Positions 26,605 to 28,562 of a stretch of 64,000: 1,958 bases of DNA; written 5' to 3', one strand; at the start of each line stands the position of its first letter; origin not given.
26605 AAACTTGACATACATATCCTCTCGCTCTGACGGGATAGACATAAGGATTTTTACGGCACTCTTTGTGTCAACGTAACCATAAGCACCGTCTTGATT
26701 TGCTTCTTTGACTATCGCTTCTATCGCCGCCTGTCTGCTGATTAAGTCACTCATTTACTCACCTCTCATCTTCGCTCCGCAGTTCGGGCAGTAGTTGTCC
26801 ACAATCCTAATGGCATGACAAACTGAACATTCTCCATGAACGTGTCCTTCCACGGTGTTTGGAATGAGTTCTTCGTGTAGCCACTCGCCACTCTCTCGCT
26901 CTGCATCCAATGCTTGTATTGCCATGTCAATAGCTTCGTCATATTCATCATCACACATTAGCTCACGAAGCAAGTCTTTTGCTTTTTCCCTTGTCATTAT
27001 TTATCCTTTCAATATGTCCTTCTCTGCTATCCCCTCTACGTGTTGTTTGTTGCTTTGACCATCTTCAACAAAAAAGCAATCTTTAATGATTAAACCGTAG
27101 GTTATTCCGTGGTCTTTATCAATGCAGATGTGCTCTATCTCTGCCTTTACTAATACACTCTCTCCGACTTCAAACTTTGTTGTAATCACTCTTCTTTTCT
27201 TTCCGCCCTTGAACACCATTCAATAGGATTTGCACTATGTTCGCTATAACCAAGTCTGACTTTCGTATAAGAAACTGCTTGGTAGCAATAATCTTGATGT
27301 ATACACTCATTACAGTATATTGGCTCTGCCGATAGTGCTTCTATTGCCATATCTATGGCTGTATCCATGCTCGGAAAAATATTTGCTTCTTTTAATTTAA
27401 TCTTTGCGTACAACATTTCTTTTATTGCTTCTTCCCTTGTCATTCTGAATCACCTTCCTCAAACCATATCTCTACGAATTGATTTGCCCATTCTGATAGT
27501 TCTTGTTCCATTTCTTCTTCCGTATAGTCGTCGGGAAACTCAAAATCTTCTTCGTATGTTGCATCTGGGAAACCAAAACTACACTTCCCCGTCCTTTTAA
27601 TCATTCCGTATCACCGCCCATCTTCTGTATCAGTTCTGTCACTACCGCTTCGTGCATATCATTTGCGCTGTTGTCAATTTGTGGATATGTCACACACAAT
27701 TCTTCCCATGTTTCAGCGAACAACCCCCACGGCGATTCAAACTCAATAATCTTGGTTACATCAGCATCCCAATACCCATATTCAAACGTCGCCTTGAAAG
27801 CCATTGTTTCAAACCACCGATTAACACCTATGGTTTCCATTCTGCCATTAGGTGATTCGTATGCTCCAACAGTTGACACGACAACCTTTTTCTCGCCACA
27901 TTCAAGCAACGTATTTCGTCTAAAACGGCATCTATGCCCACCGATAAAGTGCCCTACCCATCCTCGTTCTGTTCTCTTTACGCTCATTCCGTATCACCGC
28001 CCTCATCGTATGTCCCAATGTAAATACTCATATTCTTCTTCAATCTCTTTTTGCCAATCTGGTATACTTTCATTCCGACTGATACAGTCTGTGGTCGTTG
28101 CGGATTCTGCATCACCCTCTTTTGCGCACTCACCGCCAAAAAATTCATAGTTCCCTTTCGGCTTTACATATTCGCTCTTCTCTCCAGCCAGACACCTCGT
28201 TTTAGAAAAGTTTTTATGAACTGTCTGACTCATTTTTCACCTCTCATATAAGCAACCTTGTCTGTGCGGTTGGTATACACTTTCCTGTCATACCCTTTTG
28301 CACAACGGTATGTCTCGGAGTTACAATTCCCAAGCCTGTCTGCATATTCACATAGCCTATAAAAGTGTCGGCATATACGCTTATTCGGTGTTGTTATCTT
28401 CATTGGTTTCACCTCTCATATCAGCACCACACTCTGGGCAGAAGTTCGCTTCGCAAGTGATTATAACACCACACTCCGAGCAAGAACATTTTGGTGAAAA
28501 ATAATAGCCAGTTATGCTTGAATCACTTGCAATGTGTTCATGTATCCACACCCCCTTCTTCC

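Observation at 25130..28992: Tandem expansion of an uncharacterised small Zn-ribbon protein family (ISRQAAI - PxxGxW - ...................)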

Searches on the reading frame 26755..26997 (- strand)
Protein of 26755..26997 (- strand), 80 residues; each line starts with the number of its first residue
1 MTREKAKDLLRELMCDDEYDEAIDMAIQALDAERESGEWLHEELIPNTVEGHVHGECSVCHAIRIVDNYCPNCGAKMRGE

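Call 3: search_protein_families(library=pfam, max_evalue=1, proteins=[window:26755-26997:-])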
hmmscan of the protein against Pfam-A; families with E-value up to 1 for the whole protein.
window:26755-26997:- (80 aa): 6 families
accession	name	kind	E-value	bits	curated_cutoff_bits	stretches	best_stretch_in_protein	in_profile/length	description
PF13240.11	Zn_Ribbon_1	-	0.0043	17.2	25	1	57-76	2-22/23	zinc-ribbon domain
PF07191.17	Zn_ribbon_6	-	0.0077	16.6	25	1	51-77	13-39/67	Double zinc ribbon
PF13248.11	Zn_ribbon_3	-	0.0079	16.1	27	1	56-77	4-26/26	zinc-ribbon domain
PF06906.16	DUF1272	-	0.02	15.4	25.3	1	56-76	28-50/57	Protein of unknown function (DUF1272)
PF19964.5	EAD11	-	0.04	14.3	26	1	7-37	3-30/80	Effector-associated domain 11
PF12773.13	DZR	-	0.084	13.5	27.3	1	54-74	24-45/45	Double zinc ribbon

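Call 4: search_protein_families(library=phrogs, max_evalue=0.01, proteins=[window:26755-26997:-])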
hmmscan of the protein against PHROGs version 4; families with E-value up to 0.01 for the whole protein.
window:26755-26997:- (80 aa): 3 families
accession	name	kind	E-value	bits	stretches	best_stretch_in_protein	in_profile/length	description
phrog_10714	-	unknown function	0.00044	21.5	1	19-79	40-101/109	-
phrog_1494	-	unknown function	0.0049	17.1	1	55-79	187-211/226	-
phrog_9188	-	unknown function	0.0085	17.3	0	34-77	22-64/70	-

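Call 20: search_protein_families(library=ncbifam, max_evalue=0.1, proteins=[window:26755-26997:-])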
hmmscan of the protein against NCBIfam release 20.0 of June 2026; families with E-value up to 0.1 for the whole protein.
window:26755-26997:- (80 aa): 1 family
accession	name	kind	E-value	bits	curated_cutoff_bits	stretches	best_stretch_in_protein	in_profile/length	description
NF033497.1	rubre_like_arch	subfamily_domain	0.0054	16.4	32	1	56-78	2-27/34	rubrerythrin-like domain-containing protein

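Call 55: search_protein_families(library=padloc, max_evalue=0.01, proteins=[window:26755-26997:-])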
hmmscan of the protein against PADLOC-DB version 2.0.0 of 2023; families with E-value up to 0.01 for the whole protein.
window:26755-26997:- (80 aa): 0 families

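Call 74: predict_structure(alignment_id=A5)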
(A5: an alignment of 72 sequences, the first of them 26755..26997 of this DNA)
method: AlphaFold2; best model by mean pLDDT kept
length: 80 residues; sequences in the alignment: 72
mean_pLDDT: 83.0   pTM: 0.54
mean pLDDT of the five models: 83.0, 81.1, 78.2, 76.6, 71.4
residues with pLDDT >= 90: 19; 70-90: 51; 50-70: 10; < 50: 0
segments of 3 or more residues with pLDDT < 50: none
pLDDT, mean of each block of 10 residues (from residue 1): 90 80 86 86 67 85 88 81
secondary structure, 60 per line:
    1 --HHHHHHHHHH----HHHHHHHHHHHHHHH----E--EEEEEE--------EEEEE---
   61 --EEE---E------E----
elements in order: H3-12 H17-31 E39-44 E53-57 E63-65
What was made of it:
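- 26755..26997 (-): Family member, 80 aa: helical-hairpin head, GEW strand and C4 ribbon, tail AKMRGE. AF2 mean pLDDT 83: helices 3-12 and 17-31, strands 39-44, 53-57 and 63-65 (call 74).
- Helical hairpin plus three-stranded ribbon, mean pLDDT 83 (call 74).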

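Call 78: fold_search(model_id=the predicted structure, library=pdb)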
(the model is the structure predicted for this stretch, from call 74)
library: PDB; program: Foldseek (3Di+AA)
matches with E <= 10: 138; with E <= 0.001: 0
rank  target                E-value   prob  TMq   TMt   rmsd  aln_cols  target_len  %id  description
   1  9pd3_K                7.8e-01  0.12  0.29  0.13  16.5        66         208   17  NER dual incision complex - DuIS (released 2026-02-18)
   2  8ebt_K                8.4e-01  0.10  0.26  0.14  17.7        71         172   18  XPA repositioning Core7 of TFIIH relative to XPC-DNA lesion (Cy5) (released 2023-04-19)
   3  7o4k_6                9.0e-01  0.41  0.37  0.10   4.8        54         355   13  Yeast TFIIH in the contracted state within the pre-initiation complex (released 2021-06-16)
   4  9pcp_K                1.1e+00  0.12  0.29  0.13  16.2        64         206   17  NER dual incision complex - NoG (released 2026-04-01)
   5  8fak_H                1.2e+00  0.06  0.18  0.04  12.9        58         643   21  DNA replication fork binding triggers structural changes in the PriA DNA helicase that regulate the PriA-PriB replicat (released 2023-05-10)
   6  9pd4_K                1.4e+00  0.11  0.27  0.12  19.5        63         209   17  NER dual incision complex - DuIM (released 2026-02-18)
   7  7ynx_A                1.4e+00  0.63  0.30  0.13   0.9        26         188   23  Crystal structure of Pirh2 bound to poly-Ala peptide (released 2023-04-26)
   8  6jhu                  1.7e+00  0.12  0.30  0.11   9.8        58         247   10  Crystal Structure Of Biotin Protein Ligase From Leishmania Major in complex with Biotinyl-5-AMP (released 2020-04-08)
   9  9pd5_K                1.9e+00  0.08  0.28  0.15  20.0        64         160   19  NER dual incision complex - NoF (released 2026-02-18)
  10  8xrm_I                2.2e+00  0.11  0.22  0.16   5.4        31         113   19  RNA polymerase II elongation complex with DSIF, SPT6, and ELOF1 transcribing genomic DNA extracted from human nuclei (released 2025-05-07)
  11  2dkt_MODEL_1_A        3.1e+00  0.33  0.30  0.17   1.2        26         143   19  Solution structure of the CHY zinc finger domain of the RING finger and CHY zinc finger domain-containing prot (released 2006-10-14)
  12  6fyx_m                3.1e+00  0.06  0.19  0.12   4.0        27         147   22  Structure of a partial yeast 48S preinitiation complex with eIF5 N-terminal domain (model C1) (released 2018-12-05)
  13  7koe_B                3.1e+00  0.06  0.29  0.09  11.8        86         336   14  Electron bifurcating flavoprotein Fix/EtfABCX (released 2021-01-20)
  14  5l37_A                3.3e+00  0.06  0.25  0.26   6.5        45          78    9  The structure of the pentameric shell protein MSM0273 from the RMM microcompartment (released 2016-12-14)
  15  8yoz_A                3.3e+00  0.04  0.16  0.16   9.0        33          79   18  Crystal structure of the small zinc-finger protein ZifS (TTHA0897) from Thermus thermophilus HB8. (released 2025-03-19)
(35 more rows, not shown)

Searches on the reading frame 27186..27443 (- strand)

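Call 3: search_protein_families(library=pfam, max_evalue=1, proteins=[window:27186-27443:-])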
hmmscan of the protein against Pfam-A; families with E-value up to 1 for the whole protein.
window:27186-27443:- (85 aa): 0 families

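Call 4: search_protein_families(library=phrogs, max_evalue=0.01, proteins=[window:27186-27443:-])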
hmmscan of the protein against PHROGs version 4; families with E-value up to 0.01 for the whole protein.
window:27186-27443:- (85 aa): 0 families

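Call 20: search_protein_families(library=ncbifam, max_evalue=0.1, proteins=[window:27186-27443:-])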
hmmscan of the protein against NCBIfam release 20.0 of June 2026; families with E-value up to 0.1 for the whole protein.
window:27186-27443:- (85 aa): 2 families
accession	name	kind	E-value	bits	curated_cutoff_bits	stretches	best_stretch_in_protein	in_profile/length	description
NF033151.0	AAC_6p_A10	exception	0.016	15.2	400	1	14-82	78-145/178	AAC(6')-I family aminoglycoside 6'-N-acetyltransferase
NF041435.1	UmoD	subfamily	0.045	13.3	150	1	35-60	36-61/158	UmoD family flagellar biogenesis regulator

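Call 55: search_protein_families(library=padloc, max_evalue=0.01, proteins=[window:27186-27443:-])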
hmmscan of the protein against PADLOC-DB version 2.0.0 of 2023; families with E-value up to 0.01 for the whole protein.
window:27186-27443:- (85 aa): 0 families

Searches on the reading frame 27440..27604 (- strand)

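Call 56: search_protein_families(library=phrogs, max_evalue=0.01, proteins=[window:27440-27604:-])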
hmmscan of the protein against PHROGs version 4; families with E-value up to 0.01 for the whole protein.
window:27440-27604:- (54 aa): 1 family
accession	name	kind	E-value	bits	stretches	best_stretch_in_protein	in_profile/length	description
phrog_24663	-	unknown function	0.00072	20.5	1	18-45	17-44/57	-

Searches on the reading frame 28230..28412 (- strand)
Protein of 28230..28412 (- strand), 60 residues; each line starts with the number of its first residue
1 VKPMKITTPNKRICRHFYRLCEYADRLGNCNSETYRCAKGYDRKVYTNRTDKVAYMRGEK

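Call 3: search_protein_families(library=pfam, max_evalue=1, proteins=[window:28230-28412:-])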
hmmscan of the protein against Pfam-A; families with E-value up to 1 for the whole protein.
window:28230-28412:- (60 aa): 1 family
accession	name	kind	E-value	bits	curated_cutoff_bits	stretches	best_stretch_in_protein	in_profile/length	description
PF07319.16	DnaI_N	-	0.12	13.5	24.1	1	10-50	47-88/94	Primosomal protein DnaI N-terminus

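Call 4: search_protein_families(library=phrogs, max_evalue=0.01, proteins=[window:28230-28412:-])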
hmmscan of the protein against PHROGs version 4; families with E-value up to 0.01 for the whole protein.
window:28230-28412:- (60 aa): 0 families
